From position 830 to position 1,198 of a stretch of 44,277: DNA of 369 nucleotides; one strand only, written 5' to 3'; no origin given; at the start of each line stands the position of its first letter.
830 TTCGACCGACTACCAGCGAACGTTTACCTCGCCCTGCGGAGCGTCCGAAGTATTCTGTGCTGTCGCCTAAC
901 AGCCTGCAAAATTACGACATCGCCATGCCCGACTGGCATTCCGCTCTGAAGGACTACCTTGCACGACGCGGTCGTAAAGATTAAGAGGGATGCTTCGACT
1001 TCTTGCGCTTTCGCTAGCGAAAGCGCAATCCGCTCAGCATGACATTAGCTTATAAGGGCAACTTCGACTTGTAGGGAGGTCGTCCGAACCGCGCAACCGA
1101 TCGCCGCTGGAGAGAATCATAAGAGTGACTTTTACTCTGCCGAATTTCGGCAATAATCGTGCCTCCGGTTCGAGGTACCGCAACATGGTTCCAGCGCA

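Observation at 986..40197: Superfamily of 30-65 nt structured intergenic elements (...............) with compensatory covariation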

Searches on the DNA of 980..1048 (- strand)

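Call 19: build_rna_model(alignment_id=A1, structure=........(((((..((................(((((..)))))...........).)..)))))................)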
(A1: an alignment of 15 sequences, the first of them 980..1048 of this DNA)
Model R1 built from alignment A1 (15 sequences, 82 columns); structure: as given.
model positions 69; base pairs 12; branch points 0; effective number of sequences 9.14; information 0.815 bits per position. Calibrated on 0.2 Mb of random sequence (short: E-values are rough).
structure used (alignment columns):
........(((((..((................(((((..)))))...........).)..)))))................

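Call 20: search_with_rna_model(model_id=R1, source=window, filters=off, max_evalue=10)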
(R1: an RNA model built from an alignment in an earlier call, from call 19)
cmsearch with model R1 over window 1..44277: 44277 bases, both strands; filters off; matches with E-value up to 10: 31.
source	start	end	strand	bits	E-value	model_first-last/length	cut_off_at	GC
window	37397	37465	+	77.5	3e-22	1-69/69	no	0.48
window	980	1048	-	75.4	1.3e-21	1-69/69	no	0.49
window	40019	40085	-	69.9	7.5e-20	1-69/69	no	0.52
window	34124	34193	-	68.7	1.8e-19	1-69/69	no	0.51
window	14946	15010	-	67.4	4.5e-19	1-69/69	no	0.51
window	38602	38671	+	65.2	2.2e-18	1-69/69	no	0.5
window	27766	27831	+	64.8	2.9e-18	1-69/69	no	0.55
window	40132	40201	+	64.6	3.4e-18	1-69/69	no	0.5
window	38527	38596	-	64.4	4.1e-18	1-69/69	no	0.5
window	10975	11043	-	63.1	1.1e-17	1-69/69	no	0.54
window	37263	37332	-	59.5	1.4e-16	1-69/69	no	0.5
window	10899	10964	+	57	9e-16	1-69/69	no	0.61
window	15051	15123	+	56.7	1.1e-15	1-69/69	no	0.59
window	20945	21013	+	54.6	4.9e-15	1-69/69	no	0.59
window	21033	21102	-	54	7.9e-15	1-69/69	no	0.66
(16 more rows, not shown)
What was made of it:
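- Checked: That is 22 copies in 11 intergenic regions (calls 19, 20).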

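Call 22: search_with_rna_model(model_id=R1, sources=[window, L001, L002, L003, L004, L005, L006, L007, L008, L009, L010, L011, L012, L013, L014, L015, L016, L017, L018, L019, L020, L021, L022, L023, L024, L025, L026, L027, L028, L029, L030, L031, L032, L033, L034, L035, L036, L037, L038, L039, L040, L041, L042, L043, L044, L045, L046, L047, L048, L049, L050, L051, L052, L053, L054, L055, L056, L057, L058, L059, L060, L061, L062, L063, L064, L065, L066, L067, L068, L069, L070, L071, L072, L073, L074, L075, L076, L077, L078, L079, L080, L081, L082, L083, L084, L085, L086, L087, L088, L089, L090, L091, L092, L093, L094, L095, L096, L097, L098, L099], max_evalue=0.001, make_alignment=true)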
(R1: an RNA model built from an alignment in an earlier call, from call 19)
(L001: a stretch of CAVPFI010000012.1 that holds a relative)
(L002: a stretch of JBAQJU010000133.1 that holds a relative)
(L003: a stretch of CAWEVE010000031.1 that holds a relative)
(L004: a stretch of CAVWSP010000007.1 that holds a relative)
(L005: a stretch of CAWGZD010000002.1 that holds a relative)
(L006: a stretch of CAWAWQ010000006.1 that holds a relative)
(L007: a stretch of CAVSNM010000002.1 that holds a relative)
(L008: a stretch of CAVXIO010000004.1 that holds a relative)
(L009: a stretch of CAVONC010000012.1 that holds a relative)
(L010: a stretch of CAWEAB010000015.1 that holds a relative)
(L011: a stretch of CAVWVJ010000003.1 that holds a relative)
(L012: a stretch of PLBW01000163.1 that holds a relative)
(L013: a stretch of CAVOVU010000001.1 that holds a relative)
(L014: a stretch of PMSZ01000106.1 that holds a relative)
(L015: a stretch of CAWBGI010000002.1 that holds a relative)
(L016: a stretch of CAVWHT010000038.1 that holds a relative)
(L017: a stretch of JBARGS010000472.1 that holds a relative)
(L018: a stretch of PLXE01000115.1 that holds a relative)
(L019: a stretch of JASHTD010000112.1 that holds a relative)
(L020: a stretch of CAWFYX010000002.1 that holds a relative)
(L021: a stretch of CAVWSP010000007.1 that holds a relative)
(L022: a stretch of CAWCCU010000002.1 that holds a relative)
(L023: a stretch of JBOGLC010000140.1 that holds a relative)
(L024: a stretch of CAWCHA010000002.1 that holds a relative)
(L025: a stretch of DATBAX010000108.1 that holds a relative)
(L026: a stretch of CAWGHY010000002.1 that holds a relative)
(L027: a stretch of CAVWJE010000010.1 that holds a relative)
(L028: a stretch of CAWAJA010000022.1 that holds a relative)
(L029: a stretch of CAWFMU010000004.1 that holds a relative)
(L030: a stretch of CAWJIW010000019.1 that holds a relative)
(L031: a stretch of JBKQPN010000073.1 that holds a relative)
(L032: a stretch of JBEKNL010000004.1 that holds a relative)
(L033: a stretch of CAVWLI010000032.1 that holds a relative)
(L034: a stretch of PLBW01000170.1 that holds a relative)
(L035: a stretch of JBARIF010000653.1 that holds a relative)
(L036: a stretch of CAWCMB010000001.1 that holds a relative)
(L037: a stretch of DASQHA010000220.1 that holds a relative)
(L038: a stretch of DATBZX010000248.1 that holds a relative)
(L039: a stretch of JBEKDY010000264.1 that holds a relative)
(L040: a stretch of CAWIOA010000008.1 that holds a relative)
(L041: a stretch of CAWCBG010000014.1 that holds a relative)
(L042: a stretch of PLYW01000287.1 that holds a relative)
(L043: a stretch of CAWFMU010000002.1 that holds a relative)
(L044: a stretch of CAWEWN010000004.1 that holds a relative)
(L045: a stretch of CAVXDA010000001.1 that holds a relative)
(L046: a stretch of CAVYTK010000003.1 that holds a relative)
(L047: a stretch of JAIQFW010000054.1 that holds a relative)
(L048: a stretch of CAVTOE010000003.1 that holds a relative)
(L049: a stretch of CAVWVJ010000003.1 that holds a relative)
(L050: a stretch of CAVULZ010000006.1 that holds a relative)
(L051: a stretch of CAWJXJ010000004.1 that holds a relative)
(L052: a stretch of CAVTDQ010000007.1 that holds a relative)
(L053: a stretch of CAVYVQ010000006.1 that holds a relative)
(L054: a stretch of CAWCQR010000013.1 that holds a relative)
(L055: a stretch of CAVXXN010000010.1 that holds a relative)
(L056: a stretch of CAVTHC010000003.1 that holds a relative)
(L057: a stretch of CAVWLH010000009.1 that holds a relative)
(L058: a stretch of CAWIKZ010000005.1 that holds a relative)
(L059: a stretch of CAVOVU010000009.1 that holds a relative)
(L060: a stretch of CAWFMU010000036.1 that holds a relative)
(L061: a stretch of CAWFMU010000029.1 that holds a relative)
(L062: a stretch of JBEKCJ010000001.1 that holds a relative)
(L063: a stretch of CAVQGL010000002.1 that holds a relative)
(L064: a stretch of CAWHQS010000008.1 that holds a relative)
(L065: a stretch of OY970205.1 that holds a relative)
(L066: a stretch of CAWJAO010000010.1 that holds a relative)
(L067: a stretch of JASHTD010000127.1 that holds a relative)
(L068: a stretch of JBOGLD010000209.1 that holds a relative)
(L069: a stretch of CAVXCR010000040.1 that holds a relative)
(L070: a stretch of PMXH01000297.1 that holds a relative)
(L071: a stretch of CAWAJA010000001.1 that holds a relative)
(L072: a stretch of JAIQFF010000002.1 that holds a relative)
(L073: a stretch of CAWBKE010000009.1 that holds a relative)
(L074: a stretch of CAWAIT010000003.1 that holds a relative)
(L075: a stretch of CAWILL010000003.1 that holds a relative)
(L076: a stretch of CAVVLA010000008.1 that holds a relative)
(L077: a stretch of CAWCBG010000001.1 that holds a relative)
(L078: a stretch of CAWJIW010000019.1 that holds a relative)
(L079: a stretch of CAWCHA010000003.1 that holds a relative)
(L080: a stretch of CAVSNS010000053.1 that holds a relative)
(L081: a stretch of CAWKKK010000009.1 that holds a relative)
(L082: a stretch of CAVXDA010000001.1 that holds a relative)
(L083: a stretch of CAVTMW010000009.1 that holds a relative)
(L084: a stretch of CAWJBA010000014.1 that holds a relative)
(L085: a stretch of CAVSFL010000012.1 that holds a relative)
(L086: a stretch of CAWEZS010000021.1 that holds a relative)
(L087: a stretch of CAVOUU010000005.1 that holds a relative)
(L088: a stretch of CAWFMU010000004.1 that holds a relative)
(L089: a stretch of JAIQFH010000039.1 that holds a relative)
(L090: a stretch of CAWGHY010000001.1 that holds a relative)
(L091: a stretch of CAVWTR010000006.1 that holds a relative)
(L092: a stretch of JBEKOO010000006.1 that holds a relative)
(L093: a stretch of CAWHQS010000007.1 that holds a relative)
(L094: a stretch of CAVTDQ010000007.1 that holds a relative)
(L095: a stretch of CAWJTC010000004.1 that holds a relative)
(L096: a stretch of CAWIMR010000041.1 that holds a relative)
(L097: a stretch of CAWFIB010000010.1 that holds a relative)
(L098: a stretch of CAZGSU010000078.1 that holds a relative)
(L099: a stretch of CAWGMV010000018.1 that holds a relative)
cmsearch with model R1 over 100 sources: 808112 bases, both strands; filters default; matches with E-value up to 0.001: 244.
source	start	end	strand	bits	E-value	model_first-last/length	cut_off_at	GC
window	37397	37465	+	77.5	5.4e-21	1-69/69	no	0.48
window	980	1048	-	75.4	2.4e-20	1-69/69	no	0.49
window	40019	40085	-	69.9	1.4e-18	1-69/69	no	0.52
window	34124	34193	-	68.7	3.2e-18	1-69/69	no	0.51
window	14946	15010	-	67.4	8.2e-18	1-69/69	no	0.51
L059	6775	6845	+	66.2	1.9e-17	1-69/69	no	0.63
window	38602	38671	+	65.2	4e-17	1-69/69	no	0.5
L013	212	284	-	64.9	5.3e-17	1-69/69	no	0.55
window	27766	27831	+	64.8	5.3e-17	1-69/69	no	0.55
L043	1602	1674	+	64.7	6e-17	1-69/69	no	0.52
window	40132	40201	+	64.6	6.1e-17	1-69/69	no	0.5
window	38527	38596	-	64.4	7.5e-17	1-69/69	no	0.5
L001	4136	4206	-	64.2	8.6e-17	1-69/69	no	0.62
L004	5324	5396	-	63.1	1.9e-16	1-69/69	no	0.6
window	10975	11043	-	63.1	1.9e-16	1-69/69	no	0.54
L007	1794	1866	-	63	2e-16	1-69/69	no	0.52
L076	6213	6284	-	62.7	2.6e-16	1-69/69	no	0.54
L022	5207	5278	-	61.2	7.4e-16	1-69/69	no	0.6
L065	5145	5216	-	60.9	9.3e-16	1-69/69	no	0.57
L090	3526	3595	+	60.2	1.5e-15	1-69/69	no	0.57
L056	5682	5754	+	59.8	2e-15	1-69/69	no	0.55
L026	1614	1686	+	59.1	3.4e-15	1-69/69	no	0.56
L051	3202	3267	-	58.7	4.5e-15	1-69/69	no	0.58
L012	7907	7977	-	58.5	5.2e-15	1-69/69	no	0.62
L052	3056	3128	+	58.1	7e-15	1-69/69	no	0.59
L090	3391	3463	-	58.1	7.4e-15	1-69/69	no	0.62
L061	2932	3003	+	58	7.4e-15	1-69/69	no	0.61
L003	287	358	-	57.9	8.1e-15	1-69/69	no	0.61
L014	6792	6861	+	57.8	9e-15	1-69/69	no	0.53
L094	5187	5259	+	57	1.6e-14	1-69/69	no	0.59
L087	547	620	-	56.8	1.9e-14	1-69/69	no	0.5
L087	1858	1927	-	56.7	1.9e-14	1-69/69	no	0.57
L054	6745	6818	-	56.7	1.9e-14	1-69/69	no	0.61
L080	2791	2861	+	56.7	2e-14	1-69/69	no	0.62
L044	6088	6160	+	56.7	2e-14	1-69/69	no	0.62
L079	6162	6233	-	56.5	2.2e-14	1-69/69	no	0.56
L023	3540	3611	+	56.4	2.4e-14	1-69/69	no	0.57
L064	4371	4443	-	56.4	2.5e-14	1-69/69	no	0.52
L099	4925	4996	-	56.4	2.5e-14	1-69/69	no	0.51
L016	6115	6186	-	56.2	2.8e-14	1-69/69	no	0.56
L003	7314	7384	-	56.1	3e-14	1-69/69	no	0.58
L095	4493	4564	+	56.1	3.1e-14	1-69/69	no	0.49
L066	2175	2246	-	56.1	3.1e-14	1-69/69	no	0.62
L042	3930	4000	-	56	3.2e-14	1-69/69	no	0.62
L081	7521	7594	+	55.7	4.1e-14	1-69/69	no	0.49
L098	6569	6641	-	55.7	4.1e-14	1-69/69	no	0.62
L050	6122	6193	-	55.7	4.2e-14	1-69/69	no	0.6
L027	1359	1431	+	55.6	4.3e-14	1-69/69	no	0.55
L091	1685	1756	+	55.5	4.6e-14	1-69/69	no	0.61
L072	744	817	-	55.3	5.3e-14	1-69/69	no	0.61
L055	3509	3580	+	55.3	5.4e-14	1-69/69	no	0.5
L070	2654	2726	+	55.2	5.9e-14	1-69/69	no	0.55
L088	6095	6165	+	55.2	6e-14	1-69/69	no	0.62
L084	2037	2108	-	55.1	6.1e-14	1-69/69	no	0.58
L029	7069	7140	+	55.1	6.2e-14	1-69/69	no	0.64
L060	5655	5728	+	55.1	6.2e-14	1-69/69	no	0.55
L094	2543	2614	+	54.4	1.1e-13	1-69/69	no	0.57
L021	753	824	+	54.3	1.2e-13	1-69/69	no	0.58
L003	150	223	+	54.3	1.2e-13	1-69/69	no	0.64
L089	5337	5406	-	54.2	1.2e-13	1-69/69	no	0.53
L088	6231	6302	-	54.2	1.2e-13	1-69/69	no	0.56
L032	1300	1370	-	54.1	1.3e-13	1-69/69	no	0.62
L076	6129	6199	+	54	1.4e-13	1-69/69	no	0.58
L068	103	176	-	53.9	1.6e-13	1-69/69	no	0.58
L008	3822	3891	+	53.8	1.6e-13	1-69/69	no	0.59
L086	499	570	-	53.7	1.7e-13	1-69/69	no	0.6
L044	6226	6296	-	53.7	1.7e-13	1-69/69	no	0.62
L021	878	950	-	53.7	1.7e-13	1-69/69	no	0.59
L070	2823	2892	-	53.6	1.8e-13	1-69/69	no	0.57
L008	3959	4030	-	53.6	1.9e-13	1-69/69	no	0.54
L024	7072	7144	-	53.2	2.5e-13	1-69/69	no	0.52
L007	2201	2272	+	53.1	2.6e-13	1-69/69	no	0.5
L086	373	445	+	53.1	2.7e-13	1-69/69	no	0.58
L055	3630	3701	-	52.9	3.1e-13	1-69/69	no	0.57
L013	81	152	+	52.7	3.6e-13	1-69/69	no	0.56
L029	7196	7268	-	52.6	3.8e-13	1-69/69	no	0.58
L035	334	407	+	52.6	4e-13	1-69/69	no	0.58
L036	3312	3373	+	52.1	5.8e-13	1-69/69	no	0.56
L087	1678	1749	+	52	6.2e-13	1-69/69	no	0.62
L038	481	546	+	51.9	6.6e-13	1-69/69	no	0.64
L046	6198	6251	-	51.5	8.5e-13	1-69/69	no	0.59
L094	2683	2754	-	51.5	8.5e-13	1-69/69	no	0.57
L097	1603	1669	+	51.5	8.5e-13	1-69/69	no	0.61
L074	5843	5906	-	51.4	9.2e-13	1-69/69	no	0.58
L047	300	371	-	51.2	1.1e-12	1-69/69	no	0.57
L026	6518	6590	+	51.2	1.1e-12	1-69/69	no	0.53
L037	5059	5130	+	51.2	1.1e-12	1-69/69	no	0.62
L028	4125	4188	-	51.1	1.2e-12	1-69/69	no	0.62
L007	1711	1782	+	51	1.2e-12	1-69/69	no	0.57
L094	5314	5383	-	51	1.2e-12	1-69/69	no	0.61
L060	720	791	+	51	1.2e-12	1-69/69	no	0.62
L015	4162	4234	-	50.9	1.3e-12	1-69/69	no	0.49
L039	2048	2121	-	50.9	1.4e-12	1-69/69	no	0.66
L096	2829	2892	-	50.8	1.4e-12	1-69/69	no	0.62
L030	4974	5037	-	50.6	1.7e-12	1-69/69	no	0.62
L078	5085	5155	+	50.5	1.8e-12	1-69/69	no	0.61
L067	781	852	+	50.3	2e-12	1-69/69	no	0.47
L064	934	1005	-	50.2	2.2e-12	1-69/69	no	0.58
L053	7327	7398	-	50.2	2.2e-12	1-69/69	no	0.6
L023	3625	3696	-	50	2.6e-12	1-69/69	no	0.6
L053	1609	1686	+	50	2.6e-12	1-69/69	no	0.55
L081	7685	7753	-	49.8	2.9e-12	1-69/69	no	0.54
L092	7441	7505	-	49.8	3.1e-12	1-69/69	no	0.66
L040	3404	3477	+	49.7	3.1e-12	1-69/69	no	0.58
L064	779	851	+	49.6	3.3e-12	1-69/69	no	0.62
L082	1875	1928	+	49.6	3.5e-12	1-69/69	no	0.59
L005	104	173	+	49.6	3.5e-12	1-69/69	no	0.6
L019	5216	5287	+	49.5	3.7e-12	1-69/69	no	0.43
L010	4193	4253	+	49.5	3.7e-12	1-69/69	no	0.61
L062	6482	6549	-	49.4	4.1e-12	1-69/69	no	0.6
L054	6615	6685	+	49.3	4.2e-12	1-69/69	no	0.61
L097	2002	2064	-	49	5.2e-12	1-69/69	no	0.62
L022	2636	2707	+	49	5.2e-12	1-69/69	no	0.62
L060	862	933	-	49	5.3e-12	1-69/69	no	0.57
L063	151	221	+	48.7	6.7e-12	1-69/69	no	0.61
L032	1217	1286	+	48.7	6.8e-12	1-69/69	no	0.59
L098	6449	6520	+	48.4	8.1e-12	1-69/69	no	0.64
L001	3986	4057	+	48.3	8.8e-12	1-69/69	no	0.58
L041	4472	4531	-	48.3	9.2e-12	1-69/69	no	0.62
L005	494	563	-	48.2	9.6e-12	1-69/69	no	0.51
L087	409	480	+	48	1.1e-11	1-69/69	no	0.46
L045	1451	1504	+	47.9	1.2e-11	1-69/69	no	0.59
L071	7428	7481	-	47.9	1.2e-11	1-69/69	no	0.59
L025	1793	1862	-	47.8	1.2e-11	1-69/69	no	0.59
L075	2732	2805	+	47.8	1.3e-11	1-69/69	no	0.54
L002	2557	2630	-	47.8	1.3e-11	1-69/69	no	0.55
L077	833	896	+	47.8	1.3e-11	1-69/69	no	0.66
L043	1689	1760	-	47.7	1.4e-11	1-69/69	no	0.57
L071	6832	6899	+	47.7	1.4e-11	1-69/69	no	0.6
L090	3910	3982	-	47.4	1.7e-11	1-69/69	no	0.66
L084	1903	1974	+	47.4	1.7e-11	1-69/69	no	0.57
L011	2499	2554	-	47.2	1.9e-11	1-69/69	no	0.66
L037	5184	5257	-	47.2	2e-11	1-69/69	no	0.54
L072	635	706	+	47.1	2.2e-11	1-69/69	no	0.56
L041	4075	4141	+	47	2.3e-11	1-69/69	no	0.64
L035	477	547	-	46.9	2.4e-11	1-69/69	no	0.58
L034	3191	3253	-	46.9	2.5e-11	1-69/69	no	0.63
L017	4360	4423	+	46.9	2.5e-11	1-69/69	no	0.58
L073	4899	4958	-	46.6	3e-11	1-69/69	no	0.57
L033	4405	4478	+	46.2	4.1e-11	1-69/69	no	0.57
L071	7248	7301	-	46.1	4.4e-11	1-69/69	no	0.63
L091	1774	1843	-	46.1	4.5e-11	1-69/69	no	0.59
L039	1876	1949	+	45.5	7e-11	1-69/69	no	0.53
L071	6602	6665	+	45.5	7e-11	1-69/69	no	0.62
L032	2319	2389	+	45.4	7.3e-11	1-69/69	no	0.68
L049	4527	4587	-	45.3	7.6e-11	1-69/69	no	0.62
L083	5805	5867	-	45.2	8.6e-11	1-69/69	no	0.59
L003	7227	7297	+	45.2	8.7e-11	1-69/69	no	0.65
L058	2536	2589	-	45.1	9e-11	1-69/69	no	0.54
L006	390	455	-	45.1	9.2e-11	1-69/69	no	0.62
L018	2369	2431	+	44.7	1.2e-10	1-69/69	no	0.65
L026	3586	3657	+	44.6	1.3e-10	1-69/69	no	0.6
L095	4587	4659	-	44.5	1.4e-10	1-69/69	no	0.58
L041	4216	4275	-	44.5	1.4e-10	1-69/69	no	0.68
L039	422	495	-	44.4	1.5e-10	1-69/69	no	0.58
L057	7051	7114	-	44.4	1.6e-10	1-69/69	no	0.62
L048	4027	4086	+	44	2e-10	1-69/69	no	0.58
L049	3419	3476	-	43.7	2.6e-10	1-69/69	no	0.67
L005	688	757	-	43.5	2.8e-10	1-69/69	no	0.59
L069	1547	1606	+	43.3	3.3e-10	1-69/69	no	0.65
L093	5597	5665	-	43.3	3.3e-10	1-69/69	no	0.68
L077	1244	1307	-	43.1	3.8e-10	1-69/69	no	0.64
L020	3886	3949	-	43.1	4e-10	1-69/69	no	0.61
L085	4832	4886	-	43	4.1e-10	1-69/69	no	0.64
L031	2369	2430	+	43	4.3e-10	1-69/69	no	0.65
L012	6068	6132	-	42.8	4.7e-10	1-69/69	no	0.63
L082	1944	2007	-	42.8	4.8e-10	1-69/69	no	0.58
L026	1701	1772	-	42.7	5.2e-10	1-69/69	no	0.57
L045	3679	3742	+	42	8.4e-10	1-69/69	no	0.59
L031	2441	2504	-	41.9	9.1e-10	1-69/69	no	0.69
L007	4154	4226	+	41.6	1.2e-09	1-69/69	no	0.55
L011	3419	3478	-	41.4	1.3e-09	1-69/69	no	0.6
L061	3047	3119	-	41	1.7e-09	1-69/69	no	0.64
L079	6035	6106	+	40.9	1.9e-09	1-69/69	no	0.57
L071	7344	7409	+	40.9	1.9e-09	1-69/69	no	0.58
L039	263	336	+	40.8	2e-09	1-69/69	no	0.57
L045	7025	7089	-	39.7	4.5e-09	1-69/69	no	0.62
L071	6682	6745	-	39.7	4.5e-09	1-69/69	no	0.59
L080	2874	2950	-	39.7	4.8e-09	1-69/69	no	0.52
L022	731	802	+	39.6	4.9e-09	1-69/69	no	0.56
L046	6125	6184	+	39.2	6.5e-09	1-69/69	no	0.65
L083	146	205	-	39.2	6.5e-09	1-69/69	no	0.62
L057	6997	7046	+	39.2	6.9e-09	1-69/69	no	0.66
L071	3626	3679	-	38.8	8.5e-09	1-69/69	no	0.57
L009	2685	2737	-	38.4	1.2e-08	1-69/69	no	0.53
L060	5781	5847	-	37.5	2.2e-08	1-69/69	no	0.64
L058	2454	2518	+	37.5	2.3e-08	1-69/69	no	0.6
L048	4140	4202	-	37.3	2.7e-08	1-69/69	no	0.65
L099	4856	4908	+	36.7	4.2e-08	1-69/69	no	0.55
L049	7632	7671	-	36.6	4.3e-08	1-69/69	no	0.55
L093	3116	3187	-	35.8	7.8e-08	1-69/69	no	0.54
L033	4547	4618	-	35.6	9.2e-08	1-69/69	no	0.61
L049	4716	4755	-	35.5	9.6e-08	1-69/69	no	0.55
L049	4882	4921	-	35.5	9.6e-08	1-69/69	no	0.55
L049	7134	7173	-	35.5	9.6e-08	1-69/69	no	0.55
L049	5182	5221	-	35.5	9.6e-08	1-69/69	no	0.6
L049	889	946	-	35.4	1e-07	1-69/69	no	0.59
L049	6970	7009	-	34.8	1.6e-07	1-69/69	no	0.57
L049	7298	7337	-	34.8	1.6e-07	1-69/69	no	0.57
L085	804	867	-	34.5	2e-07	1-69/69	no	0.59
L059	3477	3546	+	34.5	2.1e-07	1-69/69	no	0.53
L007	2285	2323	-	34.3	2.4e-07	1-69/69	no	0.54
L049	3339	3403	-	34.2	2.5e-07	1-69/69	no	0.51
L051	3125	3187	+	34.1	2.7e-07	1-69/69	no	0.65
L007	3385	3452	-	33.5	4.1e-07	1-69/69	no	0.53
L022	5869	5940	-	33.3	4.9e-07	1-69/69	no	0.54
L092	7369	7426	+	32.9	6.3e-07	1-69/69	no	0.67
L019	5301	5339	-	32.6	7.7e-07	1-69/69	no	0.56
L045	1559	1616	-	32.3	9.8e-07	1-69/69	no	0.69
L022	1388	1461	+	32.1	1.1e-06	1-69/69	no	0.49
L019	7637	7697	+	31.9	1.3e-06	1-69/69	no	0.62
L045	3760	3823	-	31.7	1.5e-06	1-69/69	no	0.56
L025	2479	2552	-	30.9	2.8e-06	1-69/69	no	0.61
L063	236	280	-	30.8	3.1e-06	1-69/69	no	0.47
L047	133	200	+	29.7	6.5e-06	1-69/69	no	0.53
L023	7731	7789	-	29.2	9.6e-06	1-69/69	no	0.61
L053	7723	7789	-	28.6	1.5e-05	1-69/69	no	0.6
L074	6791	6851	-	27.9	2.5e-05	1-69/69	no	0.59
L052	2484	2552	+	27.7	2.8e-05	1-69/69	no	0.61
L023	1782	1840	-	27.4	3.4e-05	1-69/69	no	0.66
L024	6944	6991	+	27.4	3.5e-05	1-69/69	no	0.5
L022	6971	7010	-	26.3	7.8e-05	1-69/69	no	0.6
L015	319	377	-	26.2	8.4e-05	1-69/69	no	0.63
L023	1603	1661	+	25.7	0.00012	1-69/69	no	0.66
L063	2704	2742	+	25.3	0.00016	1-69/69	no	0.49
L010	3084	3136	+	25.3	0.00016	1-69/69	no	0.66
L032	2444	2497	-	25.2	0.00017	1-69/69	no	0.65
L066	2109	2161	-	24.7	0.00025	1-69/69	no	0.57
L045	6931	7009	+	24.7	0.00026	1-69/69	no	0.67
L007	4238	4309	-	24.4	0.0003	1-69/69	no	0.58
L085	2132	2179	+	24.2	0.00036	1-69/69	no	0.62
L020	3962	4014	-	23.8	0.00048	1-69/69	no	0.62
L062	2890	2954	-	23.8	0.0005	1-69/69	no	0.6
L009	7673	7725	-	23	0.00084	1-69/69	no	0.68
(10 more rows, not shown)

Alignment A2: 150 matches aligned to the model, 100 columns, each read 5' to 3' on its own strand. Consensus structure (alignment columns), stored with it:
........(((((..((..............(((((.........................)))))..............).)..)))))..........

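Call 44: search_with_rna_model(model_id=R1, sources=[L121, L122], filters=off, max_evalue=0.1)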
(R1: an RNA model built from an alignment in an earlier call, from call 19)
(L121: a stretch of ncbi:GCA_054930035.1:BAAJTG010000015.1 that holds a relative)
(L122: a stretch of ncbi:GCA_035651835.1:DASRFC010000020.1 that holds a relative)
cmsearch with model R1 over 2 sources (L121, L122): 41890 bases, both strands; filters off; matches with E-value up to 0.1: 1.
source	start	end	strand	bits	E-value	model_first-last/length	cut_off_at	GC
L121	5682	5752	+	50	1.3e-13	1-69/69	no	0.54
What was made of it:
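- Copy number differs 11 to 1 between close relatives (call 44).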
